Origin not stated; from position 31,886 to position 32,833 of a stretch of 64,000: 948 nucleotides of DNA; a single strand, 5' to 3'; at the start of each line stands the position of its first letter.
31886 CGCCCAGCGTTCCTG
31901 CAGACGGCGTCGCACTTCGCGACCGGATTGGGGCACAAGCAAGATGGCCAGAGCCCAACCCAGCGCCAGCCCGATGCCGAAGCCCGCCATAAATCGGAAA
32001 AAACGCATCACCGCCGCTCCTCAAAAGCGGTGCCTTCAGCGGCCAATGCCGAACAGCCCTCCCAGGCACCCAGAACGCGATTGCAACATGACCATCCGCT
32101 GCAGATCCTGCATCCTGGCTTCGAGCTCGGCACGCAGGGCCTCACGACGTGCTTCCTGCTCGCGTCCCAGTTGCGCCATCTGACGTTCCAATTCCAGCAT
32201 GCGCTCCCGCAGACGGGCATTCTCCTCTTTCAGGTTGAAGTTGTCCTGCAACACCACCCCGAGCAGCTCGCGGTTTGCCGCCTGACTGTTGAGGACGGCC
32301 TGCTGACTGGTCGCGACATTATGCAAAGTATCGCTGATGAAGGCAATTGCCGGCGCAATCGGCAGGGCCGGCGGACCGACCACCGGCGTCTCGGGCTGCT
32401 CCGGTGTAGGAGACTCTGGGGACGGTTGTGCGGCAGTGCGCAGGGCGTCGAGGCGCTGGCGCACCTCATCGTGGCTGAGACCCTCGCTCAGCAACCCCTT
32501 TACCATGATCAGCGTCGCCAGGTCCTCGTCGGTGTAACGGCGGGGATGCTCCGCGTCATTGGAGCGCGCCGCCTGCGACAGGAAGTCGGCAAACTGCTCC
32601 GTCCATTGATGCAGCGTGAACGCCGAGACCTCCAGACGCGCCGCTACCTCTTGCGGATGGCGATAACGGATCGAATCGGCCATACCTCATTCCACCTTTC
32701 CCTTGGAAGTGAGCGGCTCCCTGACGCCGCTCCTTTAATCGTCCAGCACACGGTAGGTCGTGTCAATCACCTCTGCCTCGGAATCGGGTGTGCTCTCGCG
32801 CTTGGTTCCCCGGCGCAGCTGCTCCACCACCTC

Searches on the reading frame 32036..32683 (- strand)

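Call 21: search_protein_families(library=pfam, proteins=[window:32036-32683:-], max_evalue=0.0001)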
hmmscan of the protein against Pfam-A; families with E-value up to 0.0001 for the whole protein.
window:32036-32683:- (215 aa): 1 family
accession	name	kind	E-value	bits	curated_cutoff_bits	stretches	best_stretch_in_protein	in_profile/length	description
PF13411.12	MerR_1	-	1.3e-10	41.7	21.6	1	12-80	5-68/69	MerR HTH family regulatory protein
